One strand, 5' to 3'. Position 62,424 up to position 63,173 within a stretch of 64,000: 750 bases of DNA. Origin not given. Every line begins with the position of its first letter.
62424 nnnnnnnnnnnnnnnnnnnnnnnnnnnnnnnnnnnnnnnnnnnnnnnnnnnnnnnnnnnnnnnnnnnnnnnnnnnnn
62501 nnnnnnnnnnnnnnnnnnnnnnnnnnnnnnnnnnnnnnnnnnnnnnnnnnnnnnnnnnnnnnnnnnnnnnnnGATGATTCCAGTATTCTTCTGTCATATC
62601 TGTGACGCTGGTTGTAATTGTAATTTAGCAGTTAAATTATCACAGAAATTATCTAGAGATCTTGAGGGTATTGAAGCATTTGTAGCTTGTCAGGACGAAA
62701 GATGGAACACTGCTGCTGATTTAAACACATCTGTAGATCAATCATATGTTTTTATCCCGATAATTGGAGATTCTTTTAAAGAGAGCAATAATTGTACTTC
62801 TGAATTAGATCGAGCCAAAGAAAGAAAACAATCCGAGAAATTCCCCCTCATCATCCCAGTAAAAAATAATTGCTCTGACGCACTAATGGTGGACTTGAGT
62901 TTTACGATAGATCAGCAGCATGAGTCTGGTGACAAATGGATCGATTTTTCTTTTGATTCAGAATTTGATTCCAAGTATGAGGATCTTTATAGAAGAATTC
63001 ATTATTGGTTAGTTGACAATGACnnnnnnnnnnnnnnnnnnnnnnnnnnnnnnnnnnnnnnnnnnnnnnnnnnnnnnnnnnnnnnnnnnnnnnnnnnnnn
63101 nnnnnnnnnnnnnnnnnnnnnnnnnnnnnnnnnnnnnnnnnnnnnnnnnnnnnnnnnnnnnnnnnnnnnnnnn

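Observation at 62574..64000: TIR-like N-terminal domain protein immediately downstream of hsdR (3'-partial): candidate defence effector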

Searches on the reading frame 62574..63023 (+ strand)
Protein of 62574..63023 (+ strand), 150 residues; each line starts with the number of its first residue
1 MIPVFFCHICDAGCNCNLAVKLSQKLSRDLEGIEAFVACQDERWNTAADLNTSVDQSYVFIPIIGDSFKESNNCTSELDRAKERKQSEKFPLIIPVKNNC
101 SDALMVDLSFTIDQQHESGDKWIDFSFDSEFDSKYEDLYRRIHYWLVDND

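Call 35: search_solved_structures(query=A2, max_evalue=1, show_alignments=3)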
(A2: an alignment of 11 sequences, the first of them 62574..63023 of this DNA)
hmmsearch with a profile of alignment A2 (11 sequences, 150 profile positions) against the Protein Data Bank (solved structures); distinct sequences matched with E-value up to 1: 60.
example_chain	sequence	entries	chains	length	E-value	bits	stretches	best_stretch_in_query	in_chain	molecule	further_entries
3ozi_A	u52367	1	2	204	9.1e-08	35.5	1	49-104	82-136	L6tr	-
7vu8_B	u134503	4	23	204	9.7e-08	35.4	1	49-104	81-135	Flax rust resistance protein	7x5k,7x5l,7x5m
9mud_K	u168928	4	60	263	1.4e-06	31.6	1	1-100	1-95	Cat1 (CRISPR associated TIR 1) pentagonal filament | Cat1 (CRISPR associated TIR 1) pentagonal filament assembly | Cat1 (CRISPR-associated TIR 1)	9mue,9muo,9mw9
7uxr_A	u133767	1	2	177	8e-06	29.2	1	4-106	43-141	TIR domain protein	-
7xoz_B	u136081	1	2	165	1.2e-05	28.6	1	31-107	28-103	ADP-ribosyl cyclase/cyclic ADP-ribose hydrolase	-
7xoz_A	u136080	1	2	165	1.2e-05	28.6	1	31-107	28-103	ADP-ribosyl cyclase/cyclic ADP-ribose hydrolase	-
4c6r_A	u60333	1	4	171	2.9e-05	27.4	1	11-111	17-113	DISEASE RESISTANCE PROTEIN RPS4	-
4c6t_B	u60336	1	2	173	3e-05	27.3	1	11-111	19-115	DISEASE RESISTANCE PROTEIN RPS4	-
7uwg_A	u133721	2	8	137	4.6e-05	26.7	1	4-106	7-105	Molecular chaperone Tir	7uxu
9m0n_A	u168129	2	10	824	5e-05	26.6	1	1-99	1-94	Tetratricopeptide repeat protein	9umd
8g83_A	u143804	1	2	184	0.00011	25.5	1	4-106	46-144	NAD(+) hydrolase AbTIR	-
5h3c_A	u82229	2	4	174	0.00022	24.5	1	45-108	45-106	Protein SUPPRESSOR OF npr1-1, CONSTITUTIVE 1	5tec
7crb_A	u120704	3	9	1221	0.00027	24.2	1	31-107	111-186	NAD+ hydrolase (NADase)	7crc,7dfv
7jlv_A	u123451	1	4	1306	0.00031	24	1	31-107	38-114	Disease resistance protein Roq1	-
7jlu_A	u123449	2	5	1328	0.00031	24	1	31-107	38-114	Disease resistance protein Roq1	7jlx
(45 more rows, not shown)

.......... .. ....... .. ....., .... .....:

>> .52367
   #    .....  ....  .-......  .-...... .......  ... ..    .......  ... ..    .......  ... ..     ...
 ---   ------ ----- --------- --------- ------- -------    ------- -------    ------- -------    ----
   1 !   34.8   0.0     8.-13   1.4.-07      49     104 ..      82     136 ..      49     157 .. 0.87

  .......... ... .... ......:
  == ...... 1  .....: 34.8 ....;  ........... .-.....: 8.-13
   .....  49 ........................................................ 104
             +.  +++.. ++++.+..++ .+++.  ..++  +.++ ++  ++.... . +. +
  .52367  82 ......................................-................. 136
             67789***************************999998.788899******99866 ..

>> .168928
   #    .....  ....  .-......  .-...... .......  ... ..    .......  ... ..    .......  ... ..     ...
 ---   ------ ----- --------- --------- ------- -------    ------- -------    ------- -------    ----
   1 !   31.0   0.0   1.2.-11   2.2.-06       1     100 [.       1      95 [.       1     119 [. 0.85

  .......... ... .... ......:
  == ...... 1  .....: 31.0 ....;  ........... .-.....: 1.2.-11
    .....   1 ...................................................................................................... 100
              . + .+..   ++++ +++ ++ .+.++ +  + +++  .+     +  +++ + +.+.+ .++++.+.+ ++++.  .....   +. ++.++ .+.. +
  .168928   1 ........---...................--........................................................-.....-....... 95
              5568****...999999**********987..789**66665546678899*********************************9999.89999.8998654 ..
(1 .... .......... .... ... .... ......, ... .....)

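Call 42: predict_structure(alignment_id=A2)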
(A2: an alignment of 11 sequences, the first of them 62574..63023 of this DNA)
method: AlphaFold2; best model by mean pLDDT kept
length: 150 residues; sequences in the alignment: 11
mean_pLDDT: 88.7   pTM: 0.87
mean pLDDT of the five models: 88.7, 88.3, 88.2, 87.0, 85.6
residues with pLDDT >= 90: 98; 70-90: 41; 50-70: 10; < 50: 1
segments of 3 or more residues with pLDDT < 50: none
pLDDT, mean of each block of 10 residues (from residue 1): 93 84 96 91 85 93 93 92 88 94 89 57 91 96 87
secondary structure, 60 per line:
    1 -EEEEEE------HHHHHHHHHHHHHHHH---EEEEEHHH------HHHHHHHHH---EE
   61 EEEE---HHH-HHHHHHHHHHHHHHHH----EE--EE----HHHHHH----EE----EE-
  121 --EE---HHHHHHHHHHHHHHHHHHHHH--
elements in order: E2-7 H14-29 E33-37 H47-55 E59-64 H72-87 H102-107 H128-148

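Call 45: fold_search(model_id=the predicted structure, library=pdb)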
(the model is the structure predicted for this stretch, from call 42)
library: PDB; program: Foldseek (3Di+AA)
matches with E <= 10: 1332; with E <= 0.001: 12
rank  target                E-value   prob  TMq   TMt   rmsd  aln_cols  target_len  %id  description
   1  4c6t_D                2.7e-04  1.00  0.69  0.64   7.5       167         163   16  Crystal structure of the RPS4 and RRS1 TIR domain heterodimer (released 2014-05-28)
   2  4c6r_A                3.3e-04  1.00  0.54  0.50   3.4       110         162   20  Crystal structure of the TIR domain from the Arabidopsis Thaliana disease resistance protein RPS4 (released 2014-05-28)
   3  3ozi_B                3.3e-04  1.00  0.50  0.45  10.8       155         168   16  Crystal structure of the TIR domain from the flax disease resistance protein L6 (released 2011-04-27)
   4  7rx1_A                3.8e-04  1.00  0.54  0.47  12.3       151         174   20  Crystal structure of the TIR domain from the grapevine disease resistance protein RUN1 (released 2021-10-13)
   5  5uzb_A                4.1e-04  1.00  0.70  0.73   4.1       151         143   13  Cryo-EM structure of the MAL TIR domain filament (released 2017-07-26)
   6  4w8g                  4.1e-04  1.00  0.64  0.75   3.8       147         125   18  Crystal structure of the TIR domain of the Toll-related Receptor TRR-2 from the lower metazoan Hydra magnipapillata (cry (released 2015-09-09)
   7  7s2z_C                4.9e-04  1.00  0.56  0.50  12.3       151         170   18  Crystal structure of the E100A mutant TIR domain from the grapevine disease resistance protein RUN1 bound to NAD (released 2021-10-13)
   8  4c6t_B                6.4e-04  1.00  0.53  0.48   3.6       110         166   19  Crystal structure of the RPS4 and RRS1 TIR domain heterodimer (released 2014-05-28)
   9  4w8h_A                7.3e-04  1.00  0.63  0.72   3.5       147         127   18  Crystal structure of the TIR domain of the Toll-related Receptor TRR-2 from the lower metazoan Hydra magnipapillata (c (released 2015-09-09)
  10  7s2z_B                7.3e-04  1.00  0.56  0.49  12.3       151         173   18  Crystal structure of the E100A mutant TIR domain from the grapevine disease resistance protein RUN1 bound to NAD (released 2021-10-13)
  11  7crc_B                8.3e-04  1.00  0.54  0.08   3.0       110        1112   15  Cryo-EM structure of plant NLR RPP1 tetramer in complex with ATR1 (released 2020-12-16)
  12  6o0w                  8.8e-04  1.00  0.58  0.52  11.9       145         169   14  Crystal structure of the TIR domain from the grapevine disease resistance protein RUN1 in complex with NADP+ and Bis-Tri (released 2019-09-04)
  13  7rx1_B                1.0e-03  1.00  0.56  0.50   3.8       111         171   20  Crystal structure of the TIR domain from the grapevine disease resistance protein RUN1 (released 2021-10-13)
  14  7xoz_A                1.1e-03  1.00  0.53  0.49   2.7       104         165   14  Crystal structure of RPPT-TIR (released 2023-11-08)
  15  3ozi_A                1.2e-03  1.00  0.50  0.45  10.8       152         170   20  Crystal structure of the TIR domain from the flax disease resistance protein L6 (released 2011-04-27)
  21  7vu8                  1.7e-03  1.00  0.52  0.47  11.6       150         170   19  L7-Tir domain with bound ligand (released 2022-06-01)
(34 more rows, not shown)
